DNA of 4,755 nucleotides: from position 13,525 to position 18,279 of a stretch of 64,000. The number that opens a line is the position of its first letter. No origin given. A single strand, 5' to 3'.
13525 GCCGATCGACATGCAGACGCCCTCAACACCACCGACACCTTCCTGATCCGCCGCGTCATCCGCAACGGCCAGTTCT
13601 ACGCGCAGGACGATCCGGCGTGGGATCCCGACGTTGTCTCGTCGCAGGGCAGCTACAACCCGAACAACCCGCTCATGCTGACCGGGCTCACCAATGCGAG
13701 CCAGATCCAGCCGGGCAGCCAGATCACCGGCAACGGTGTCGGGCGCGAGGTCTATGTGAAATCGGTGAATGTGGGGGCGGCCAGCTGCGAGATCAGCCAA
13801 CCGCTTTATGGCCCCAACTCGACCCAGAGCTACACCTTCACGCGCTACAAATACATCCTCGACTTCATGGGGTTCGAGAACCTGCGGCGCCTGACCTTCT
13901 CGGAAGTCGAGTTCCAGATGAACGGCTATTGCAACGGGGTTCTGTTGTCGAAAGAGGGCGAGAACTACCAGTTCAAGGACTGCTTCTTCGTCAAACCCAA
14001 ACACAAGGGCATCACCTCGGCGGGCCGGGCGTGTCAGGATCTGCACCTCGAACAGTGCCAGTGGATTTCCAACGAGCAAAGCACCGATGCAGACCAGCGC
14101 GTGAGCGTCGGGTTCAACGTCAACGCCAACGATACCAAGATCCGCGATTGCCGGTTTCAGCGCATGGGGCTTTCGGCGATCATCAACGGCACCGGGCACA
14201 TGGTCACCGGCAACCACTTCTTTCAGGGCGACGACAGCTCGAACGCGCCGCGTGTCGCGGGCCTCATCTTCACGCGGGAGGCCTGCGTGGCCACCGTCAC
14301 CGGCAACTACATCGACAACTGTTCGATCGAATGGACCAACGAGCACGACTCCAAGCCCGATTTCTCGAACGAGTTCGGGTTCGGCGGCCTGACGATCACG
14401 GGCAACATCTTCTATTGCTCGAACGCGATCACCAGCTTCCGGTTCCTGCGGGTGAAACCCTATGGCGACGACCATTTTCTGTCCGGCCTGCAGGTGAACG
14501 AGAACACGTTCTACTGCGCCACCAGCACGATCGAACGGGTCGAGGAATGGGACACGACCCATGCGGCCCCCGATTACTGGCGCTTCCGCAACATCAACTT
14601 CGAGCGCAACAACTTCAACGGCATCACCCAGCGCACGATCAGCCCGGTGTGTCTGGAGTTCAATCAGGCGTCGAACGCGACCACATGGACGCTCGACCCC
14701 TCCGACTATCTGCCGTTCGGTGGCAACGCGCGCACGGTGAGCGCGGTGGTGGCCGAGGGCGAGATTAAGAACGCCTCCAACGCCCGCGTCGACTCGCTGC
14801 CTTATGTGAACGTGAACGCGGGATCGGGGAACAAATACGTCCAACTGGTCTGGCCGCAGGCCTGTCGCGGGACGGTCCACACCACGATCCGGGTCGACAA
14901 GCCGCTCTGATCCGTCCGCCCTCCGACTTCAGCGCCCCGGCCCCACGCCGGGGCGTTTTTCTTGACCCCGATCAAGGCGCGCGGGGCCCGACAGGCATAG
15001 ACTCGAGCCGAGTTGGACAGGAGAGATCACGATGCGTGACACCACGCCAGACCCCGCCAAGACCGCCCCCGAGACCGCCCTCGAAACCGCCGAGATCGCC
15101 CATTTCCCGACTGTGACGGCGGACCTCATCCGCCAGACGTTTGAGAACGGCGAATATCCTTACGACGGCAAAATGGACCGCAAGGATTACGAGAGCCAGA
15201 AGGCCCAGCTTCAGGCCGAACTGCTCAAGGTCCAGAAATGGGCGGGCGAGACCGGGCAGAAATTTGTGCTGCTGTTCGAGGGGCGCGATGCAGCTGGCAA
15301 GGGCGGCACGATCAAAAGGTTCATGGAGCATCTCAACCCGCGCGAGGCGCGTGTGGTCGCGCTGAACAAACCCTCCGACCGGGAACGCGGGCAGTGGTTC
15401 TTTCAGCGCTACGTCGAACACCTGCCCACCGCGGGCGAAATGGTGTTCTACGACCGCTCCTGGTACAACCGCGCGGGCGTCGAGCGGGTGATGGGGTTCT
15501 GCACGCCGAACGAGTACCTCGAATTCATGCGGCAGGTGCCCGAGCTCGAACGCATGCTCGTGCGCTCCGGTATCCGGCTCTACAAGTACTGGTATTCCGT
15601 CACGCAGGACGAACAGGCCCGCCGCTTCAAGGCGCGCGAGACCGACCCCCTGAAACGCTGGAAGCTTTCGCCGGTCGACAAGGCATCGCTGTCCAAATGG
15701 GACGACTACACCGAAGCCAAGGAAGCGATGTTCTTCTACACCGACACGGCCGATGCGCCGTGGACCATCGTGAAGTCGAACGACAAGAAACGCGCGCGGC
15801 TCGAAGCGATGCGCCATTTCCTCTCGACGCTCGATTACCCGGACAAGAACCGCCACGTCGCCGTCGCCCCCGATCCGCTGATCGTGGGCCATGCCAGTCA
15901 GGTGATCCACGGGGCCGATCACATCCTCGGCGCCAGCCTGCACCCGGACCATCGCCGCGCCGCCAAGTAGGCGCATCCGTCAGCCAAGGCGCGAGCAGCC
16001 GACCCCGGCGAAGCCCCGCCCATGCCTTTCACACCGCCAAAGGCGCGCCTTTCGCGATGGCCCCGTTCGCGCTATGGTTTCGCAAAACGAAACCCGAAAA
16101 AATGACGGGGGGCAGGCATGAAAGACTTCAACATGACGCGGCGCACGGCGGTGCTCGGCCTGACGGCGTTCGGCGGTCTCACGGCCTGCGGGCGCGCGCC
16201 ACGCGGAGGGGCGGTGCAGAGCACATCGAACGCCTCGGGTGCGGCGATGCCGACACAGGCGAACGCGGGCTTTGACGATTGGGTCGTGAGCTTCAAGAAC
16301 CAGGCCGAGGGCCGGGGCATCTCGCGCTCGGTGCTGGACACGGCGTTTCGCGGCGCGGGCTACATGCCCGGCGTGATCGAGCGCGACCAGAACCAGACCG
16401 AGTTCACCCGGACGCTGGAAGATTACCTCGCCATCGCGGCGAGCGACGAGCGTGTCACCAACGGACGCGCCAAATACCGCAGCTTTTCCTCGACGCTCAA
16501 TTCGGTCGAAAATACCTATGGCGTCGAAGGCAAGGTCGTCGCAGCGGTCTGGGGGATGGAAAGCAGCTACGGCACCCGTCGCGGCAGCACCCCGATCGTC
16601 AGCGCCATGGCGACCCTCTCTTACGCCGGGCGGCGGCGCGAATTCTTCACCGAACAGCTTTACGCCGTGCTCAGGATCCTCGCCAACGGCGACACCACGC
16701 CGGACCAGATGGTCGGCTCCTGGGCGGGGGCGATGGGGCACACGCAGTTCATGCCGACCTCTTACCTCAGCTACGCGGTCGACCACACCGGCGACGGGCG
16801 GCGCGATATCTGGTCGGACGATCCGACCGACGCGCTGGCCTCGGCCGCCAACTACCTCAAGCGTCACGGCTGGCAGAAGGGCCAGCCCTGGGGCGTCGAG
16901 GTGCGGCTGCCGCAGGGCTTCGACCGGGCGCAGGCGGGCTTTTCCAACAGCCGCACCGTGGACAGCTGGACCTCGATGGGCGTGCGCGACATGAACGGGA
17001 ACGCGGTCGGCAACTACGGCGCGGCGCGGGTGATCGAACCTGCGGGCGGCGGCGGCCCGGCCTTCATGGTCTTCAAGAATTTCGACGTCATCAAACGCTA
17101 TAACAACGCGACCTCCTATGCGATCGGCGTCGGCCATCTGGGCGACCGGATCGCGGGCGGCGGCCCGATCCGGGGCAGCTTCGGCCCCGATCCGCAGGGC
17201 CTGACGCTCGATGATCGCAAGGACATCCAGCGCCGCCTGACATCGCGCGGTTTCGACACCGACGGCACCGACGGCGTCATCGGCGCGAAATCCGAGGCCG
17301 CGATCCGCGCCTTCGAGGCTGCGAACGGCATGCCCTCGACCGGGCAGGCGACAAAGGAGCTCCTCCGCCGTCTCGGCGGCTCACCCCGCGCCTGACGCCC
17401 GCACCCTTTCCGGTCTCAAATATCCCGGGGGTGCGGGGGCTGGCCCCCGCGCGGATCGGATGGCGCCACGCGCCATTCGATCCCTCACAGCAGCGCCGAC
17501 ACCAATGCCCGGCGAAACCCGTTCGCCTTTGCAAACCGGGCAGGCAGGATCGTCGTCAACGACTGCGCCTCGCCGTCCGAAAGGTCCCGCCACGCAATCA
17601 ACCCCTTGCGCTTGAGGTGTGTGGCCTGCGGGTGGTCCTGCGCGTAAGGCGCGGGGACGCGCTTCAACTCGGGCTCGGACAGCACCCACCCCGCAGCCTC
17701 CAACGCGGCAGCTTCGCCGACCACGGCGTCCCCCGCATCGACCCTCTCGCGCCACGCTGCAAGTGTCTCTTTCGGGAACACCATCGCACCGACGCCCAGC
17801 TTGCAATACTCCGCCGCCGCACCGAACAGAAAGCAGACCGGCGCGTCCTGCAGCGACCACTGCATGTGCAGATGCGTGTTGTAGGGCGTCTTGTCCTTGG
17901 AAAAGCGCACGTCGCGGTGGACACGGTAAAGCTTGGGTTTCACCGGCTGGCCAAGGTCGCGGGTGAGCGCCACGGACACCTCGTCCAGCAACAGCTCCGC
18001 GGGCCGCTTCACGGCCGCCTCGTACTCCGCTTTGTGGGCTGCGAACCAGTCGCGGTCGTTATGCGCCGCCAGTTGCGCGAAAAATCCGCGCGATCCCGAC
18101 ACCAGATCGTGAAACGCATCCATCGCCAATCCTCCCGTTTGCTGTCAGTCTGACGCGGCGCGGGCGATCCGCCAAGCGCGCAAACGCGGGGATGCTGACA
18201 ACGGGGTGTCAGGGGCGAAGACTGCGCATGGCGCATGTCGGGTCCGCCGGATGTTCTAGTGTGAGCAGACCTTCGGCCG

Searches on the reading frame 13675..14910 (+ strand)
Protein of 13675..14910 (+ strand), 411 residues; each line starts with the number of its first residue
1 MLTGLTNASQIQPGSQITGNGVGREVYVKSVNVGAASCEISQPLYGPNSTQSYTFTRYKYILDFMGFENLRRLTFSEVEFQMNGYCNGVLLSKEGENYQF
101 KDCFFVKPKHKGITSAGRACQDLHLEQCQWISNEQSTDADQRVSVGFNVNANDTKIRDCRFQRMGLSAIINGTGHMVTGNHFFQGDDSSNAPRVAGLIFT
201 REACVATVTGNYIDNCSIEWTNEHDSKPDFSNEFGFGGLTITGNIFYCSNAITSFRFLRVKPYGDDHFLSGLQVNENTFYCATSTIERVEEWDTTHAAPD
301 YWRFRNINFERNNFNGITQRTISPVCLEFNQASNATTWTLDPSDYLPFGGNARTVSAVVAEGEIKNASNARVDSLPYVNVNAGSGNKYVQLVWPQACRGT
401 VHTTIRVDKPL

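Call 5: search_protein_families(library=pfam, proteins=[window:13675-14910:+], max_evalue=0.01)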
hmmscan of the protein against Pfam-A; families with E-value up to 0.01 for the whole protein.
window:13675-14910:+ (411 aa): 0 families

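Call 6: search_protein_families(library=ncbifam, proteins=[window:13675-14910:+], max_evalue=0.01)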
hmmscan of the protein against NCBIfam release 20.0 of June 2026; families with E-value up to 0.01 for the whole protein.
window:13675-14910:+ (411 aa): 0 families

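Call 11: search_protein_families(library=phrogs, proteins=[window:13675-14910:+], max_evalue=0.1)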
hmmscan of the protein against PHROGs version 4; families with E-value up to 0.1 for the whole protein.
window:13675-14910:+ (411 aa): 0 families

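Call 13: search_solved_structures(query=window:13675-14910:+, max_evalue=1)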
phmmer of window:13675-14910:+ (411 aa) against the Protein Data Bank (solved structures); distinct sequences matched with E-value up to 1: 1.
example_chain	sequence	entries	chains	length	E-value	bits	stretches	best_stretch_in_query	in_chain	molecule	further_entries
1zun_B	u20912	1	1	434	0.65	12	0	20-114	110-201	sulfate adenylate transferase, subunit 1/adenylylsulfate kinase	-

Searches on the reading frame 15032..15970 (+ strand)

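Call 5: search_protein_families(library=pfam, proteins=[window:15032-15970:+], max_evalue=0.01)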
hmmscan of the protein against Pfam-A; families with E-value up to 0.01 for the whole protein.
window:15032-15970:+ (312 aa): 1 family
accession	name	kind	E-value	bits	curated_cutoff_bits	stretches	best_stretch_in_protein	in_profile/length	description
PF03976.20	PPK2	-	1.5e-103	345.8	22.3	1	48-274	2-228/229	Polyphosphate kinase 2 (PPK2)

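Call 6: search_protein_families(library=ncbifam, proteins=[window:15032-15970:+], max_evalue=0.01)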
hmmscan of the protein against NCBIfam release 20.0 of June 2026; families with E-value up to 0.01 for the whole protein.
window:15032-15970:+ (312 aa): 5 families
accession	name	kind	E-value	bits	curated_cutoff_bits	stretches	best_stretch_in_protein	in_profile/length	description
TIGR03707.1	PPK2_P_aer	equivalog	5e-115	383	301.8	1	47-275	1-229/230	polyphosphate kinase 2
TIGR03708.1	poly_P_AMP_trns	equivalog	2.4e-68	231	547.65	1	44-267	266-489/493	polyphosphate:AMP phosphotransferase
NF050016.1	PolyPhAMPPhtase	equivalog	9.5e-52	176.2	800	1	45-267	250-469/472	polyphosphate:AMP phosphotransferase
TIGR03709.1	PPK2_rel_1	subfamily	8.2e-46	156.3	247.2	1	49-267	26-246/264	PPK2 family polyphosphate kinase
NF042973.1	ADPpolyPPhtase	equivalog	5.4e-36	124.3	450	1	49-268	29-261/285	ADP-polyphosphate phosphotransferase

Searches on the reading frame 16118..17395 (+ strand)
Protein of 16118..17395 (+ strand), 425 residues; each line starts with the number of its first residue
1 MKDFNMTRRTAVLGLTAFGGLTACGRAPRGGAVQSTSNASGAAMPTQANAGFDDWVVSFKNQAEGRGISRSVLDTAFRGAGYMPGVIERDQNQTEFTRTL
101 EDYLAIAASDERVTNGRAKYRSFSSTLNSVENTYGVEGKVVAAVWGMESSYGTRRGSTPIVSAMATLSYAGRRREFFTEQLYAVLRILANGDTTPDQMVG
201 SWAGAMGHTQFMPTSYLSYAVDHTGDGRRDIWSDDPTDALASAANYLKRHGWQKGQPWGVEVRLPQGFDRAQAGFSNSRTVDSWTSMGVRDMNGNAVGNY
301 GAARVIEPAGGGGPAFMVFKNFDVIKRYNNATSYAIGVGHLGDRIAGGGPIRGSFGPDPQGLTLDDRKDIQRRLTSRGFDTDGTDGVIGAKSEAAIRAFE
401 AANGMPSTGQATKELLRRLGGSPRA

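Call 5: search_protein_families(library=pfam, proteins=[window:16118-17395:+], max_evalue=0.01)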
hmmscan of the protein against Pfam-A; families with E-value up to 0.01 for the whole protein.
window:16118-17395:+ (425 aa): 2 families
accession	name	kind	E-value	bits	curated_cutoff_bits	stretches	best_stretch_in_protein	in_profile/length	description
PF13406.11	SLT_2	-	7.9e-110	367.1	24.3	1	52-343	2-292/292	Transglycosylase SLT domain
PF01471.23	PG_binding_1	-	4.3e-12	46.5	23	1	365-419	3-57/57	Putative peptidoglycan binding domain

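Call 6: search_protein_families(library=ncbifam, proteins=[window:16118-17395:+], max_evalue=0.01)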
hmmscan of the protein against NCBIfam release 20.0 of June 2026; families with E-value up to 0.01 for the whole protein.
window:16118-17395:+ (425 aa): 6 families
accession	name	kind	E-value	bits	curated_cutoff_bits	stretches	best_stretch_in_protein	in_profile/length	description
TIGR02283.1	MltB_2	subfamily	4.3e-107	357.8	248.45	1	52-347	2-300/300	lytic murein transglycosylase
TIGR02282.1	MltB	equivalog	8.9e-58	195.7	281.4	1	60-344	5-289/290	lytic murein transglycosylase B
NF008029.0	PRK10760.1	equivalog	6e-47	160.4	449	1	110-346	122-354/359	lytic murein transglycosylase B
TIGR02869.1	spore_SleB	equivalog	3.9e-06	26.9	236.5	1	363-421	12-70/201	spore cortex-lytic enzyme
TIGR03979.1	His_Ser_Rich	equivalog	0.00014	21.9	121.65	1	370-420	137-187/190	His-Xaa-Ser repeat protein HxsA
NF004786.0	PRK06132.1-3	equivalog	0.00024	20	329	1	367-417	223-276/418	hypothetical protein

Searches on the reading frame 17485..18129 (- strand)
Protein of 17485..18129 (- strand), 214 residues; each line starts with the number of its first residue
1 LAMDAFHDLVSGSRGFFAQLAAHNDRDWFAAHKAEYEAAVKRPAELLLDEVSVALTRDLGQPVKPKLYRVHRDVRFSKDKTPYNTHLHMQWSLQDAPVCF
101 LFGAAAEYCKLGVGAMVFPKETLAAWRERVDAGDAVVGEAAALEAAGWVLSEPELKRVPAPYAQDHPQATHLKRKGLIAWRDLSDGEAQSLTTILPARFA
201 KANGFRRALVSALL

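Call 63: search_protein_families(library=pfam, proteins=[window:17485-18129:-], max_evalue=0.001)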
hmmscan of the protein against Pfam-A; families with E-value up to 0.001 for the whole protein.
window:17485-18129:- (214 aa): 1 family
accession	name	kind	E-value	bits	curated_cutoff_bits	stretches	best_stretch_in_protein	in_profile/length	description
PF09365.15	DUF2461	-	1e-37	130.5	22.8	1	16-190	5-188/208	Conserved hypothetical protein (DUF2461)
